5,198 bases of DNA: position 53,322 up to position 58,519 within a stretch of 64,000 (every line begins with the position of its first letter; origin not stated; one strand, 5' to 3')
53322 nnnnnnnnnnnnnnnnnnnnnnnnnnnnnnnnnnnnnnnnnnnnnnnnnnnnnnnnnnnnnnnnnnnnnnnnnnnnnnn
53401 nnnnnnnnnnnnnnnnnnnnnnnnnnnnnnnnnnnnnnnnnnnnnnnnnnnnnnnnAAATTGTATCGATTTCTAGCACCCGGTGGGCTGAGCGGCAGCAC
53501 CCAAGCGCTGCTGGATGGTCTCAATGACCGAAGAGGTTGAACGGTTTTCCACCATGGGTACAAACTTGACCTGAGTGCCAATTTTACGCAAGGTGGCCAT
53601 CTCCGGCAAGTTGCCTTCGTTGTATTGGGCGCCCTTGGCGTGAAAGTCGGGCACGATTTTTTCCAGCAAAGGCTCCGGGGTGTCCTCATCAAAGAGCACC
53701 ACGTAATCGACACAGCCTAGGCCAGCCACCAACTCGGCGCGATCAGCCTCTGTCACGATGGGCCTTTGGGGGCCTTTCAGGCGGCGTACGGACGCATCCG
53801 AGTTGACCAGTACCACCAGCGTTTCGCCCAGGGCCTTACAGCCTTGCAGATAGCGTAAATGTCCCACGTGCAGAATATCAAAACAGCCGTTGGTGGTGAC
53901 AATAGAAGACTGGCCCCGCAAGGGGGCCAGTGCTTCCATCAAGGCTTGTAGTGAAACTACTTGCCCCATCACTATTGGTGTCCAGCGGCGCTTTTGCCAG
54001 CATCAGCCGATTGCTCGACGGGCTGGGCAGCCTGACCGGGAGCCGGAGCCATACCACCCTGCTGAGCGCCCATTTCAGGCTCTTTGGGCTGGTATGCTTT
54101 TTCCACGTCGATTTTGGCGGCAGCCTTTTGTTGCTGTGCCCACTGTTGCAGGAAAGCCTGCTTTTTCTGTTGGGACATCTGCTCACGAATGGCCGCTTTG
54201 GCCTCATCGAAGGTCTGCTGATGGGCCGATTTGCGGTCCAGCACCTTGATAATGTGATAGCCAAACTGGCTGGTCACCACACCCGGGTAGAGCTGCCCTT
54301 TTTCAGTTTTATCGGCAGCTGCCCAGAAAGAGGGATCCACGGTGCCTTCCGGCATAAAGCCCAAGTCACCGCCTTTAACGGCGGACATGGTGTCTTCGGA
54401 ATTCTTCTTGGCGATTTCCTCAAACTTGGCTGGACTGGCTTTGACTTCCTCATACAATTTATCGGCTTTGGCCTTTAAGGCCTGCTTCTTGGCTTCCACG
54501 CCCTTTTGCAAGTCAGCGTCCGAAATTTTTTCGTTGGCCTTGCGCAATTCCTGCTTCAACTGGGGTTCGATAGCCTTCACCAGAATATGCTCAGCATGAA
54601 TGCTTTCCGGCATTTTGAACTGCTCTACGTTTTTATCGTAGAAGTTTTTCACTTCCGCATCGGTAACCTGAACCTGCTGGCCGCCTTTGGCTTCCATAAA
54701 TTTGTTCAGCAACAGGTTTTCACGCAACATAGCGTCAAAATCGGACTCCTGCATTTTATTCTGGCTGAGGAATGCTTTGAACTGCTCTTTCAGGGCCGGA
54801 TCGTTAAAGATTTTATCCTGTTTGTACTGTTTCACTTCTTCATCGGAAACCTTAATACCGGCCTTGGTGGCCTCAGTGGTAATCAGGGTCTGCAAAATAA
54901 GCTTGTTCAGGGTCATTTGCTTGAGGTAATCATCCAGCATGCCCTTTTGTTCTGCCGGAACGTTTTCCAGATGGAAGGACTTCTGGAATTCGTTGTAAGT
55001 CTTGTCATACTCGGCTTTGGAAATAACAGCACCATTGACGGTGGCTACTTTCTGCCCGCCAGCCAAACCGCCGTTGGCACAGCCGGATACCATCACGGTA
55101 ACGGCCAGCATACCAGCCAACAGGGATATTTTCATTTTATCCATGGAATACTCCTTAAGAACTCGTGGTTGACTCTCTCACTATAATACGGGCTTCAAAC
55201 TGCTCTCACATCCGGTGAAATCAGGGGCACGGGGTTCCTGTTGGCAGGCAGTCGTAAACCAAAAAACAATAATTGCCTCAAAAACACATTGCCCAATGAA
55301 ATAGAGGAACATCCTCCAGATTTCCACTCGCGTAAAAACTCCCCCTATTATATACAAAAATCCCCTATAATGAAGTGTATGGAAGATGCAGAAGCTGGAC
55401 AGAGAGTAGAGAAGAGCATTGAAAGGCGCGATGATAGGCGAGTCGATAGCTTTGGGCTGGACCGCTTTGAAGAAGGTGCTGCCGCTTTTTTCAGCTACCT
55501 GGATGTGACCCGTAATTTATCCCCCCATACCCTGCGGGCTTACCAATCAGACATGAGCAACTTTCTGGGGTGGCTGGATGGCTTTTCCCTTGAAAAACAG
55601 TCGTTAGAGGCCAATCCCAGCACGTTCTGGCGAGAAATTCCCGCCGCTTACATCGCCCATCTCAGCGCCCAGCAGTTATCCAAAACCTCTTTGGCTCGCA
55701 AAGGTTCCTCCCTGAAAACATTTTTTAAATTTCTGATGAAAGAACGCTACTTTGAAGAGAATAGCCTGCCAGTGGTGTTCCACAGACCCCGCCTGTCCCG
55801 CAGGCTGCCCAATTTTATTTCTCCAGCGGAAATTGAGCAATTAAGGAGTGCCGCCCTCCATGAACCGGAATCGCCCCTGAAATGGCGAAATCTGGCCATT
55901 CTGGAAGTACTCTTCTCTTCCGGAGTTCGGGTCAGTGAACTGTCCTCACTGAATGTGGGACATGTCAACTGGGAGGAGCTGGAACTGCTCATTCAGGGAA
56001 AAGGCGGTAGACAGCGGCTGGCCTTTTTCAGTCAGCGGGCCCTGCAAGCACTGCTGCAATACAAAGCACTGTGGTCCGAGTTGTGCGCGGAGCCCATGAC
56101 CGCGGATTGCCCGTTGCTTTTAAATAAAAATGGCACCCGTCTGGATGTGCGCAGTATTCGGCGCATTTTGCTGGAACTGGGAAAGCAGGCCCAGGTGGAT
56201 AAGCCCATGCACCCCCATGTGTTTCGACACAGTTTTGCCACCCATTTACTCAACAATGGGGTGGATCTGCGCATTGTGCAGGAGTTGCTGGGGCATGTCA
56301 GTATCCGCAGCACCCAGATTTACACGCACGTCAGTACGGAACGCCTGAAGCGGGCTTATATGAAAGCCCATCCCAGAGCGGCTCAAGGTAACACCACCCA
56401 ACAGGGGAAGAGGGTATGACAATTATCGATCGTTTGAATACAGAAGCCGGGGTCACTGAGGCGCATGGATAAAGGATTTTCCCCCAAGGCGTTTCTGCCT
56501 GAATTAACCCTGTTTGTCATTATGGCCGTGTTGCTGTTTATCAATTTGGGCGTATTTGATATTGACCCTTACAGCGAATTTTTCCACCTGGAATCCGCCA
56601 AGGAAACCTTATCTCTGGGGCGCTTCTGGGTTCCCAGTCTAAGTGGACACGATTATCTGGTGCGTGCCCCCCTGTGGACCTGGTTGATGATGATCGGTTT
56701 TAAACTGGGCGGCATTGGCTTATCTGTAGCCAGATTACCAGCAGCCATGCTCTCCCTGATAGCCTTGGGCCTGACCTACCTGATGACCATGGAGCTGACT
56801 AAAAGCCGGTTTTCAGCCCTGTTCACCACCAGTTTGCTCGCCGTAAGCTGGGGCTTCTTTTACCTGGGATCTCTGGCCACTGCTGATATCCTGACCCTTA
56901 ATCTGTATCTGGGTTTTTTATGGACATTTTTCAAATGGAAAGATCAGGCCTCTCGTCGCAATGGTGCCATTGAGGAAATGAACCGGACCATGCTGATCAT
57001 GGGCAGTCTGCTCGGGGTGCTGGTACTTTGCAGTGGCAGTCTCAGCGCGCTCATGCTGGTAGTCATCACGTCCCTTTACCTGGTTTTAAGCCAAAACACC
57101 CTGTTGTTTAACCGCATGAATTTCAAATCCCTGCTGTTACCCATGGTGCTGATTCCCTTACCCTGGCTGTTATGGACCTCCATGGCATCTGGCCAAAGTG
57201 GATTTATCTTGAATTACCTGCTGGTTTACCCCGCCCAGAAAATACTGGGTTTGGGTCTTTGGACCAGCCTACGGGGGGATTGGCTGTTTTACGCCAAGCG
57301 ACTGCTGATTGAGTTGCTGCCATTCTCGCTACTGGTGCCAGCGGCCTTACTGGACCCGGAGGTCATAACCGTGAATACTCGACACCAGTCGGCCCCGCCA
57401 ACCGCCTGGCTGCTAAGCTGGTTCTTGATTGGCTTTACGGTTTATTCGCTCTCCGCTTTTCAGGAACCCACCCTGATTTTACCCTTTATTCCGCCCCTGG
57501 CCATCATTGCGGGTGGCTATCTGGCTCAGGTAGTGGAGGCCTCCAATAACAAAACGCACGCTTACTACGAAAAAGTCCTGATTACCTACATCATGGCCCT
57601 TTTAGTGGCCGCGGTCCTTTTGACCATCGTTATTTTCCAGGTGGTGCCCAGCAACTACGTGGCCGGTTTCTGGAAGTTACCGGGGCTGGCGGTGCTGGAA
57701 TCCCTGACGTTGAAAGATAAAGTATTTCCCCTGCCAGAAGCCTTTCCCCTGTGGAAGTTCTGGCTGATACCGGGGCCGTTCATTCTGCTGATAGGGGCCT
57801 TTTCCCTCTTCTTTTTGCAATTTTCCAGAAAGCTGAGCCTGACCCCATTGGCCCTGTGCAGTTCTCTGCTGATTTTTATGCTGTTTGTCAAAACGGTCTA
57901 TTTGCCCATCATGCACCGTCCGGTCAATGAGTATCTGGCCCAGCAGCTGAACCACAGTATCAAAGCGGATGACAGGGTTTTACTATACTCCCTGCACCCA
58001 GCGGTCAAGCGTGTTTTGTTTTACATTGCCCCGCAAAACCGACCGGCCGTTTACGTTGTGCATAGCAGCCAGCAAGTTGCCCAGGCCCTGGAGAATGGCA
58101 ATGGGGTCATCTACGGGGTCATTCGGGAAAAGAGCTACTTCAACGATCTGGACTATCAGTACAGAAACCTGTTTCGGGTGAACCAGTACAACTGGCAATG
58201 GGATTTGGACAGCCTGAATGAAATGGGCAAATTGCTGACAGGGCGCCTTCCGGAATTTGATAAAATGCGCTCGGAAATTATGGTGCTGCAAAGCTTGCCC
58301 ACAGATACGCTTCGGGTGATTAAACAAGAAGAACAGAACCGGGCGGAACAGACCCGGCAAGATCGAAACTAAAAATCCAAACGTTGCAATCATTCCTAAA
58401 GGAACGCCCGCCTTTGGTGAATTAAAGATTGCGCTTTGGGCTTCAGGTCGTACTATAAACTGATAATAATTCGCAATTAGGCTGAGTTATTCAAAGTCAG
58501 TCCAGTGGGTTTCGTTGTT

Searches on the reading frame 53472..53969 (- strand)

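Call 30: search_protein_families(library=pfam, proteins=[window:53472-53969:-], max_evalue=0.001)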
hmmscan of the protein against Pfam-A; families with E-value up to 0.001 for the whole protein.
window:53472-53969:- (165 aa): 1 family
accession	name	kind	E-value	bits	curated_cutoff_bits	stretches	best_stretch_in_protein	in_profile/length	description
PF01467.32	CTP_transf_like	-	1.1e-17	64.9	21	1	26-142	2-113/133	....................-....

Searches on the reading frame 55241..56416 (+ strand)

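Call 18: search_protein_families(library=ncbifam, proteins=[window:55241-56416:+], max_evalue=1)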
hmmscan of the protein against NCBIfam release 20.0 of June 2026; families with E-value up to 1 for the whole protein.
window:55241-56416:+ (392 aa): 13 families
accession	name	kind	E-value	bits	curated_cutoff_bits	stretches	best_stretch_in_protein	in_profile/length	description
TIGR02224.1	recomb_XerC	equivalog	9e-86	287.9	335.15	1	82-381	2-294/295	tyrosine recombinase XerC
TIGR02225.1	recomb_XerD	equivalog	7e-78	261.9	329.6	1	82-380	2-290/290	site-specific tyrosine recombinase XerD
NF001399.0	PRK00283.1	subfamily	2.3e-74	250.3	279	1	81-380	10-299/300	tyrosine recombinase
NF040815.2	recomb_XerA_Arch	equivalog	5.5e-62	209.7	220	1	82-373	2-263/263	site-specific tyrosine recombinase/integron integrase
NF002331.0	PRK01287.1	subfamily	3.8e-43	147.9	371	1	88-384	37-332/365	site-specific tyrosine recombinase XerC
NF003462.0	PRK05084.1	equivalog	1.2e-31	109.8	267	2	214-375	194-355/360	tyrosine recombinase XerS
TIGR02249.1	integrase_gron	subfamily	3.1e-31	108.9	265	2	304-366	240-302/315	integron integrase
NF011946.0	PRK15417.1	equivalog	1.3e-18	67.3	435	2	311-365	262-316/337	integron integrase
NF007370.0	PRK09870.1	subfamily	8.6e-17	61.4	221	1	190-379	10-194/200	tyrosine-type DNA invertase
NF007371.0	PRK09871.1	subfamily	4.4e-13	49.2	222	1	216-370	27-180/198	tyrosine-type DNA invertase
NF040693.1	recomb_GmtY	equivalog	5.9e-09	35.7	340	1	305-370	377-438/441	gamma-mobile-trio recombinase GmtY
NF041502.1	integrase_1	equivalog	0.0017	17.2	350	1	324-370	320-366/484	site-specific integrase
NF047926.1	integrase_GmtZ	equivalog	0.0036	15.3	600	1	316-384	421-490/784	gamma-mobile-trio integrase GmtZ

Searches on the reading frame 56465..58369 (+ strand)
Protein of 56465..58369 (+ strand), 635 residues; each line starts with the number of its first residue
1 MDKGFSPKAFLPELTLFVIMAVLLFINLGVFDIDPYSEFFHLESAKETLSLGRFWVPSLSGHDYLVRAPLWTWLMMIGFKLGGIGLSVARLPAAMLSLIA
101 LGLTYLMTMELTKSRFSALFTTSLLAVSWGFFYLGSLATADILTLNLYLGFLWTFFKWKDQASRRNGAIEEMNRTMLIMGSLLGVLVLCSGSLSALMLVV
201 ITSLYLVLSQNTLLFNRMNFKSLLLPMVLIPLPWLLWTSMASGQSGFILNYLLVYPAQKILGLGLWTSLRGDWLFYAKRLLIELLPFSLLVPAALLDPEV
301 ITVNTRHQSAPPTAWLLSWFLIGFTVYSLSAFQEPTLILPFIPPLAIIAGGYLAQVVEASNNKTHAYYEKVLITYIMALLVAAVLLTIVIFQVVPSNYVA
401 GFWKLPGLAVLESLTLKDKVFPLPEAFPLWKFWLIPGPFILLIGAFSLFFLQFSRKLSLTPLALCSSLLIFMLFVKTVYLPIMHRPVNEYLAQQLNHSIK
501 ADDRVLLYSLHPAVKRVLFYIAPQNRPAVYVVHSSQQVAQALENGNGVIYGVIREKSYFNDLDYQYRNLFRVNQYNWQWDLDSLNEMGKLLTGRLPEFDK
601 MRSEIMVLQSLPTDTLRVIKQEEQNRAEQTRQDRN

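Call 7: search_protein_families(library=pfam, proteins=[window:56465-58369:+], max_evalue=1)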
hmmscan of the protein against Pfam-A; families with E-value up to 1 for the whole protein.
window:56465-58369:+ (635 aa): 1 family
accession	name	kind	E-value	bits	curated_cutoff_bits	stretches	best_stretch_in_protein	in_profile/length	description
PF13231.12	PMT_2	-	8.2e-06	26.6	26.1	1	67-237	2-160/160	Dolichyl-phosphate-mannose-protein mannosyltransferase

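Call 18: search_protein_families(library=ncbifam, proteins=[window:56465-58369:+], max_evalue=1)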
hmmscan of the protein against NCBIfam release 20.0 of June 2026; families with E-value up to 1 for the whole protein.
window:56465-58369:+ (635 aa): 1 family
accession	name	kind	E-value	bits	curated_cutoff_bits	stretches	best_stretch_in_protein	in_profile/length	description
NF009784.2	PRK13279.1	equivalog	1.4e-14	53.6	567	1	15-391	9-368/539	lipid IV(A) 4-amino-4-deoxy-L-arabinosyltransferase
